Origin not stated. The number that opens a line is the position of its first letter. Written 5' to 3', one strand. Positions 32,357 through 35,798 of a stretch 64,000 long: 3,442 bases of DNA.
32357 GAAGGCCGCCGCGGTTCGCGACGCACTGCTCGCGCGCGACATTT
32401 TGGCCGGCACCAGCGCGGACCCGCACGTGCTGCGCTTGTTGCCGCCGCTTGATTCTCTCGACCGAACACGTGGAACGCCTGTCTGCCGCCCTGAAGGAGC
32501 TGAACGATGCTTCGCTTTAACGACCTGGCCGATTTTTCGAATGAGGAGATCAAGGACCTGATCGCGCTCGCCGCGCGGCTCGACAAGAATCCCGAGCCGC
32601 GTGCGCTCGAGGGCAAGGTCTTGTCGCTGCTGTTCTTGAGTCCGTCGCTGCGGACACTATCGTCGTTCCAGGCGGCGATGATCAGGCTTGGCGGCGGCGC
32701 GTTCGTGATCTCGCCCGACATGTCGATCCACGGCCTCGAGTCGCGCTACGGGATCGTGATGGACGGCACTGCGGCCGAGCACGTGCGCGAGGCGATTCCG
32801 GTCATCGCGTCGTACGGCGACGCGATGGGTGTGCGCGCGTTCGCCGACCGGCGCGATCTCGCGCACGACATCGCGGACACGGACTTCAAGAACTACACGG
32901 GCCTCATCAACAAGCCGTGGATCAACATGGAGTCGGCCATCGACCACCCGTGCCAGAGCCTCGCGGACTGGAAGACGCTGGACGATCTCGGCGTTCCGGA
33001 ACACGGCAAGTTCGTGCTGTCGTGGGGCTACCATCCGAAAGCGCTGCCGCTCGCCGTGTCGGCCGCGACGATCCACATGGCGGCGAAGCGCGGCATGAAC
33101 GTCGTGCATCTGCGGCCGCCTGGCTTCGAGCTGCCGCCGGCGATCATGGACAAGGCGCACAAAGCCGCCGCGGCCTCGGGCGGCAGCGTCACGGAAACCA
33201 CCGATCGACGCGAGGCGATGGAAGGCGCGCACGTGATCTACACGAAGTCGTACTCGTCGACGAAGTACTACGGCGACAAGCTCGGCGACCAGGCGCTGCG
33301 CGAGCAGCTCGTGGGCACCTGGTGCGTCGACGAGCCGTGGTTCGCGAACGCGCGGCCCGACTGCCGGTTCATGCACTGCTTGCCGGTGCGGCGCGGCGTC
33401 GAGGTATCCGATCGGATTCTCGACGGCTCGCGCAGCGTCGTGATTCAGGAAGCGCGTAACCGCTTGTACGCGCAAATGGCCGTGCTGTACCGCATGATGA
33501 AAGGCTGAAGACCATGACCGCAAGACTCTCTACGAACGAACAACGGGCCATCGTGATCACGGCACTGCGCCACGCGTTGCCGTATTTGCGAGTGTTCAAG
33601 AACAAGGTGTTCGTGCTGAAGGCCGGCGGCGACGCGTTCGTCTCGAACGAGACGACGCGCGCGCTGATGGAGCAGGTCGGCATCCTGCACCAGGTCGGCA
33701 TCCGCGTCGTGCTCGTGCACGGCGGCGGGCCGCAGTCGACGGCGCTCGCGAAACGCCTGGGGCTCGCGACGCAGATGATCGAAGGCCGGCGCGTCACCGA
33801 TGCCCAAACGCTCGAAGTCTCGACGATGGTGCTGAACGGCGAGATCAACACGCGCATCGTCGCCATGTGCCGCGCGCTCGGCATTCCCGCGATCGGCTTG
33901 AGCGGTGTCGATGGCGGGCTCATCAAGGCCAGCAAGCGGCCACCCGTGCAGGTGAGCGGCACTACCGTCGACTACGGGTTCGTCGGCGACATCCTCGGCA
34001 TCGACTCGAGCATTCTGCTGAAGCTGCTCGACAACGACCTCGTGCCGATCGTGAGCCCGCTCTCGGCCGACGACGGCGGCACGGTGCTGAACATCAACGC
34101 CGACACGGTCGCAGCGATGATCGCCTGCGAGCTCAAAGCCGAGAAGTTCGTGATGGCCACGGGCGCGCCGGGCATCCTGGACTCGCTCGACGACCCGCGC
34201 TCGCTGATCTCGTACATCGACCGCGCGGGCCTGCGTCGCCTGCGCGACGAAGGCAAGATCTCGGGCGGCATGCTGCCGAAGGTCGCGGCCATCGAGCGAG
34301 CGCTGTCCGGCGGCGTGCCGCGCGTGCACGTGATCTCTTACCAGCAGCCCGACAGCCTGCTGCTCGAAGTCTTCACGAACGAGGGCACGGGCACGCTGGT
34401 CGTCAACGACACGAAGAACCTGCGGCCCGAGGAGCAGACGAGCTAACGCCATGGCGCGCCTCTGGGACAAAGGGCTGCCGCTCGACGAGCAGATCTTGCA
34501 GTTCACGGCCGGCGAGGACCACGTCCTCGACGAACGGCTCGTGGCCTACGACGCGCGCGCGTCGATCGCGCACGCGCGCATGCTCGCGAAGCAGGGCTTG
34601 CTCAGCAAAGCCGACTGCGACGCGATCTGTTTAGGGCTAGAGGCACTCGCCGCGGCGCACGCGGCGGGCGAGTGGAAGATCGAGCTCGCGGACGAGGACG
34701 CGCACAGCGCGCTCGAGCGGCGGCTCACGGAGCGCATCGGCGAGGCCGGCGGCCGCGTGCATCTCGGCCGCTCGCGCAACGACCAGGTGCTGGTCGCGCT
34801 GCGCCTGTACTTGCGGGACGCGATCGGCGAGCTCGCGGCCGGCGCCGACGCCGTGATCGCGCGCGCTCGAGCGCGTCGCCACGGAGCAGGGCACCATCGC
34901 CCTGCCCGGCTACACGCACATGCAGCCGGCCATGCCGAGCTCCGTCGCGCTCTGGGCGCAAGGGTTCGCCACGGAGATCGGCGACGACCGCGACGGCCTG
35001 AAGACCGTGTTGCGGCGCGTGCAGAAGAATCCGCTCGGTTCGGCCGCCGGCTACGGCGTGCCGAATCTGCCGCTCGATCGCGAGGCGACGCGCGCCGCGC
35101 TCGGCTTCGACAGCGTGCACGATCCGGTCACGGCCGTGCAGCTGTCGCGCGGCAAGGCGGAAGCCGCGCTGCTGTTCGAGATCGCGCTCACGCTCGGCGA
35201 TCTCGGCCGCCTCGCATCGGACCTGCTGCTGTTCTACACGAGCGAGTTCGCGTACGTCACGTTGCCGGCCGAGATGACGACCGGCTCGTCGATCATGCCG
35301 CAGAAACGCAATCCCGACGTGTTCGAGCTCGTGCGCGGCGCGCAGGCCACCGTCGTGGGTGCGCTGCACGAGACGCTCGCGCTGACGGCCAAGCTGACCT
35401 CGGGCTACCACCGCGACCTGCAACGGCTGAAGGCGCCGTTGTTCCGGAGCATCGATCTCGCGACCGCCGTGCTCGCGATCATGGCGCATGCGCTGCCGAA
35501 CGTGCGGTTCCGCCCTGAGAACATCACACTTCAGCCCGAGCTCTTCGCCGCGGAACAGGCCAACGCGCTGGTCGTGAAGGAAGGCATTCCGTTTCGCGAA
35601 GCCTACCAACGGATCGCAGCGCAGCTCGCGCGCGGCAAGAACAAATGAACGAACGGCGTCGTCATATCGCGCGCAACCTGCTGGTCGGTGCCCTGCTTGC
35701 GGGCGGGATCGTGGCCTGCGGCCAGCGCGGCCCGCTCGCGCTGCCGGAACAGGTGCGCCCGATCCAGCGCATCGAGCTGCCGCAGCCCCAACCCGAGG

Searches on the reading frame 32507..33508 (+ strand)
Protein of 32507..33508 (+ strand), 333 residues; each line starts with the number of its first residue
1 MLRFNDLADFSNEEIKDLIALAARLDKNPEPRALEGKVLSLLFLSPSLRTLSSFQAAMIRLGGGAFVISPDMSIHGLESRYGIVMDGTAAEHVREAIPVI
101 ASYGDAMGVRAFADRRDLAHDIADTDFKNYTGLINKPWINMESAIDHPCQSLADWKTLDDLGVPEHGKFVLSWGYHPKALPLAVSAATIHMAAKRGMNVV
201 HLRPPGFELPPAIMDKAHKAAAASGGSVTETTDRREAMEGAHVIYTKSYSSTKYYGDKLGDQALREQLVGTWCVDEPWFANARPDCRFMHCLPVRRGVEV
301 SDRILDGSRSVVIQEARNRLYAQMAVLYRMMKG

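Call 10: search_protein_families(library=ncbifam, proteins=[window:32507-33508:+], max_evalue=0.00001)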
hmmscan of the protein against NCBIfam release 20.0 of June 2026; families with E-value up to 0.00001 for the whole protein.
window:32507-33508:+ (333 aa): 15 families
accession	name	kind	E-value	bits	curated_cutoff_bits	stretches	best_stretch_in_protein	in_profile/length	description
NF003384.0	PRK04523.1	equivalog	8e-91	304.5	288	1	4-332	6-334/336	N-acetylornithine carbamoyltransferase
NF001986.0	PRK00779.1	subfamily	4.4e-48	164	306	1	4-332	8-305/307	ornithine carbamoyltransferase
TIGR00658.1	orni_carb_tr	equivalog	9.3e-43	146.5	280.85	1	6-331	5-303/304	ornithine carbamoyltransferase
TIGR04384.1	putr_carbamoyl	exception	8.5e-42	143.4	500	1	4-330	2-306/330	putrescine carbamoyltransferase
NF011380.0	PRK14805.1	equivalog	3.2e-37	128.2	421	1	7-331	7-300/302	ornithine carbamoyltransferase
TIGR00670.1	asp_carb_tr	equivalog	6.5e-22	78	236.95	1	6-331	5-303/304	aspartate carbamoyltransferase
NF002032.1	PRK00856.1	equivalog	2e-21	76.4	263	1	6-331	5-297/297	aspartate carbamoyltransferase catalytic subunit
NF005538.0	PRK07200.1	equivalog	8.2e-21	74.5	453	1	90-253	102-276/396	knotted carbamoyltransferase YgeW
NF011379.0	PRK14804.1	equivalog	6.6e-20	71.4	373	1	136-331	120-309/311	ornithine carbamoyltransferase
NF003286.0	PRK04284.1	subfamily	1.8e-19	70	515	1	4-293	9-275/332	ornithine carbamoyltransferase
TIGR03316.1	ygeW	equivalog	2.3e-19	69.6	500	1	90-319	99-361/391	knotted carbamoyltransferase YgeW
NF010387.0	PRK13814.1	equivalog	2.3e-12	46.5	660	1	279-328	251-300/310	aspartate carbamoyltransferase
NF009213.0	PRK12562.1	subfamily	3.5e-12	46.3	559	1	4-294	9-277/334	ornithine carbamoyltransferase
NF008853.0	PRK11891.1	equivalog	4.8e-11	41.9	560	1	20-327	113-394/430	aspartate carbamoyltransferase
NF002470.0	PRK01713.1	equivalog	1.6e-09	37.6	545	1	7-294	13-277/334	ornithine carbamoyltransferase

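Call 39: search_solved_structures(query=window:32507-33508:+, max_evalue=1e-20, show_alignments=3)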
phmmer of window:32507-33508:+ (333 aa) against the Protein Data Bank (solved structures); distinct sequences matched with E-value up to 1e-20: 27.
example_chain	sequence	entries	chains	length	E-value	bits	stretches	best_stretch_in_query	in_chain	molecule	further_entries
3l02_A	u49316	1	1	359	9.4e-58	199.1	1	4-329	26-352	N-acetylornithine carbamoyltransferase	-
3m5c_A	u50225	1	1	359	1.3e-57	198.6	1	4-329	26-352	N-acetylornithine carbamoyltransferase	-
3l05_A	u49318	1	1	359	2.5e-57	197.7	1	4-329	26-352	N-acetylornithine carbamoyltransferase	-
3l06_A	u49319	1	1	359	3.4e-57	197.3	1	4-329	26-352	N-acetylornithine carbamoyltransferase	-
3kzc_A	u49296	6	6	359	4.7e-57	196.8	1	4-329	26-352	N-acetylornithine carbamoyltransferase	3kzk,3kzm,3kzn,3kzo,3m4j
3l04_A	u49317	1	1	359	4.7e-57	196.8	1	4-329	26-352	N-acetylornithine carbamoyltransferase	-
3m5d_A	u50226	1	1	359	6.4e-57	196.4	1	4-329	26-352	N-acetylornithine carbamoyltransferase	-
3m4n_A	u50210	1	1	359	8.9e-57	195.9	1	4-329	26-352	N-acetylornithine carbamoyltransferase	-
2g7m_X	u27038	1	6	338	3e-41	144.9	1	35-332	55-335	putative ornithine carbamoyltransferase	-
2fg6_X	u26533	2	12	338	3e-41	144.9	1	35-332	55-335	putative ornithine carbamoyltransferase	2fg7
1js1_X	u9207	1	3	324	3.5e-41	144.6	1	35-332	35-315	Transcarbamylase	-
1a1s_A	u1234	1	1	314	1e-32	116.8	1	8-332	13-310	ORNITHINE CARBAMOYLTRANSFERASE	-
1pvv_A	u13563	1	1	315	1.1e-32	116.8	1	8-332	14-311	Ornithine carbamoyltransferase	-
3gd5_A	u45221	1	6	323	3e-32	115.3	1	7-333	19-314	Ornithine carbamoyltransferase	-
4a8t_A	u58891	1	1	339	2e-26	96.2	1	135-331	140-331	PUTRESCINE CARBAMOYLTRANSFERASE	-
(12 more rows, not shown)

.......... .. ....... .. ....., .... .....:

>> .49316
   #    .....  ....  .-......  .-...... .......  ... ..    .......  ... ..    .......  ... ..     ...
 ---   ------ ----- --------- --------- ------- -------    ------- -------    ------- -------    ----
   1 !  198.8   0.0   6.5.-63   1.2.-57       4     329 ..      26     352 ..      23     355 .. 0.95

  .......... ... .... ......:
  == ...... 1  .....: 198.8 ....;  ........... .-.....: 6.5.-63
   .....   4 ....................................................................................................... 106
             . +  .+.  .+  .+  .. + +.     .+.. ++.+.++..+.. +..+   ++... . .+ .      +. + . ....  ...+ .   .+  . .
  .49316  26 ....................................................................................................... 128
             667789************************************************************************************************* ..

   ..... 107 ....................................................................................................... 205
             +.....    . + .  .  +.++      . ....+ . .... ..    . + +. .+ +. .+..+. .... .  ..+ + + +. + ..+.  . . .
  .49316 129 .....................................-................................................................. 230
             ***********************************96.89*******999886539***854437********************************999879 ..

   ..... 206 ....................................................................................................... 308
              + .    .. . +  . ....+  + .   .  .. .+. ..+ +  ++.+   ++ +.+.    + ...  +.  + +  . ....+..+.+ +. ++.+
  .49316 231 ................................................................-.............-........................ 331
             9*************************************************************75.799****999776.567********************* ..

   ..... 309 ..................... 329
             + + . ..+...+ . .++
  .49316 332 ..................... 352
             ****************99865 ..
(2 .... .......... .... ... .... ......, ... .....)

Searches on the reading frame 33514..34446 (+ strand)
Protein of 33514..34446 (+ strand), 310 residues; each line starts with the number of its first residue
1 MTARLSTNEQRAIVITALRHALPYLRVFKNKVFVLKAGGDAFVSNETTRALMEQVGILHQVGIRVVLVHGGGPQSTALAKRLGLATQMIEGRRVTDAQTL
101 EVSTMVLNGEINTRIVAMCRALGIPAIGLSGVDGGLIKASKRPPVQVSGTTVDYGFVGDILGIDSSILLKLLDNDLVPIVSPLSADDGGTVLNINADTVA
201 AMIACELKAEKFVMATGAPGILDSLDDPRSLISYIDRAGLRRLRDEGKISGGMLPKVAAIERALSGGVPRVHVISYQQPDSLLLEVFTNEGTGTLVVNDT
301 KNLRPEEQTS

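Call 10: search_protein_families(library=ncbifam, proteins=[window:33514-34446:+], max_evalue=0.00001)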
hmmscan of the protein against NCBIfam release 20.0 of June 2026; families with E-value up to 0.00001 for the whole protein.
window:33514-34446:+ (310 aa): 15 families
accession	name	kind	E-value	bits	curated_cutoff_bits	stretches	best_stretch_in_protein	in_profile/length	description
TIGR00761.1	argB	equivalog_domain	3.3e-62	210.1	151.3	1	33-273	2-231/231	acetylglutamate kinase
NF003641.0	PRK05279.1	equivalog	5.3e-46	157.4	344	1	9-300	4-293/441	amino-acid N-acetyltransferase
TIGR01890.1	N-Ac-Glu-synth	equivalog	6.2e-44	150.6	202.85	1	15-299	2-280/429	amino-acid N-acetyltransferase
NF010659.0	PRK14058.1-1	equivalog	8.4e-39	133.3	223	1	33-273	2-246/267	[LysW]-aminoadipate kinase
NF003387.0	PRK04531.1-2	equivalog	2.4e-37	128.5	426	1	27-298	33-288/441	acetylglutamate kinase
NF010661.0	PRK14058.1-3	equivalog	6.3e-33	114.1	251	1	33-295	3-269/283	acetylglutamate/acetylaminoadipate kinase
NF010662.0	PRK14058.1-4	equivalog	2.1e-31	109.1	194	1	33-298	2-263/264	[LysW]-aminoadipate/[LysW]-glutamate kinase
NF003386.0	PRK04531.1-1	equivalog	7.3e-23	81.2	417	1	31-304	41-299/442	acetylglutamate kinase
NF010660.0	PRK14058.1-2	equivalog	2.7e-10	40.5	241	1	34-272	3-238/249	[LysW]-aminoadipate/[LysW]-glutamate kinase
NF040647.1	IPPK_Arch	equivalog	1.7e-08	34.1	120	1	62-296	37-259/259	isopentenyl phosphate kinase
TIGR01027.1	proB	equivalog_domain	5.9e-08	32.3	186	0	168-307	117-262/363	glutamate 5-kinase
NF009008.0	PRK12354.1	subfamily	6e-07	28.9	361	0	193-270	202-277/308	carbamate kinase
NF006926.0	PRK09411.1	equivalog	1.7e-06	27.4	416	0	182-262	188-266/297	carbamate kinase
TIGR00746.1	arcC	equivalog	7.6e-06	25.2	358.25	0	193-262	207-279/309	carbamate kinase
NF009007.0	PRK12352.1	subfamily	9.8e-06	24.7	266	0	193-282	213-301/316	carbamate kinase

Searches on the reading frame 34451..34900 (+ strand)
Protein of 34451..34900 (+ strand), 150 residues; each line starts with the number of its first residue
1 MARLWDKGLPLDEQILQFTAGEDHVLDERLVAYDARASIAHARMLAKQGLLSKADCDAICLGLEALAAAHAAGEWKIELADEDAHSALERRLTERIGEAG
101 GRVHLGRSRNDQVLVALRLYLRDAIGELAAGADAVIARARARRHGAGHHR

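Call 10: search_protein_families(library=ncbifam, proteins=[window:34451-34900:+], max_evalue=0.00001)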
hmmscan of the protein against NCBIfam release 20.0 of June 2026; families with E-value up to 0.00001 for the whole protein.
window:34451-34900:+ (150 aa): 4 families
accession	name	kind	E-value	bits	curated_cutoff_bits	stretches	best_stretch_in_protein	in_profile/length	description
TIGR00838.1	argH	equivalog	7.3e-28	97.8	279.5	1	12-134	11-132/455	argininosuccinate lyase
NF008964.0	PRK12308.1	equivalog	9.5e-15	54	657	1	25-132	24-132/624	argininosuccinate lyase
NF005000.0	PRK06389.1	equivalog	3.6e-09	36.2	388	1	23-128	24-125/434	argininosuccinate lyase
NF002563.0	PRK02186.1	subfamily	2.5e-06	26.1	625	1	26-128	431-535/890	argininosuccinate lyase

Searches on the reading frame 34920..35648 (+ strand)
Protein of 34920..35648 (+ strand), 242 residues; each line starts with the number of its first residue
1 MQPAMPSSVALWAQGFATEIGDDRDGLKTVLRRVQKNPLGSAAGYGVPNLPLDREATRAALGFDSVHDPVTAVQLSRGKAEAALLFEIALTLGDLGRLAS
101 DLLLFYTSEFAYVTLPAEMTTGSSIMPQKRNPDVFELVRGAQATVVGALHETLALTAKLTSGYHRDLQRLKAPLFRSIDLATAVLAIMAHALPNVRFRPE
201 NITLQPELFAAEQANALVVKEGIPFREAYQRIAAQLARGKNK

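Call 10: search_protein_families(library=ncbifam, proteins=[window:34920-35648:+], max_evalue=0.00001)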
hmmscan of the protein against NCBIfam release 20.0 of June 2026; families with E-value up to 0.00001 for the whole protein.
window:34920-35648:+ (242 aa): 11 families
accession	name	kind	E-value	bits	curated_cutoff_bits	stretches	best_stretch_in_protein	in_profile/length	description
TIGR00838.1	argH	equivalog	1.7e-50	172.4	279.5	1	1-231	155-385/455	argininosuccinate lyase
NF002563.0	PRK02186.1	subfamily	9.7e-32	110.1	625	1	2-237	565-802/890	argininosuccinate lyase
NF008964.0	PRK12308.1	equivalog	1.7e-31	109.3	657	1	2-233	158-389/624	argininosuccinate lyase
NF005000.0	PRK06389.1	equivalog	3e-28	99.1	388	1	2-236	152-383/434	argininosuccinate lyase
NF052535.1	CoM_syn_XcbC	exception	4.5e-22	78.5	575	1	1-237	159-394/495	2-phosphosulfolactate phosphatase XcbC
NF005218.0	PRK06705.1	equivalog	2.3e-12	46.5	883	1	2-231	165-396/502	argininosuccinate lyase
TIGR00928.1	purB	equivalog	2.6e-10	39.7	326.2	1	2-233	146-382/436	adenylosuccinate lyase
TIGR02426.1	protocat_pcaB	equivalog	4.8e-10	38.9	355.75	1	1-154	147-300/338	3-carboxy-cis,cis-muconate cycloisomerase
NF006500.1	PRK08937.2-4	subfamily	4e-07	29.2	626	1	2-170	156-321/448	adenylosuccinate lyase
NF052556.1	NtrsucLyaStm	equivalog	6.1e-07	28.6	650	1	85-153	259-327/466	nitrosuccinate lyase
NF006554.0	PRK09053.1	equivalog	1.4e-06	27.4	595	1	80-153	237-308/453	3-carboxy-cis,cis-muconate cycloisomerase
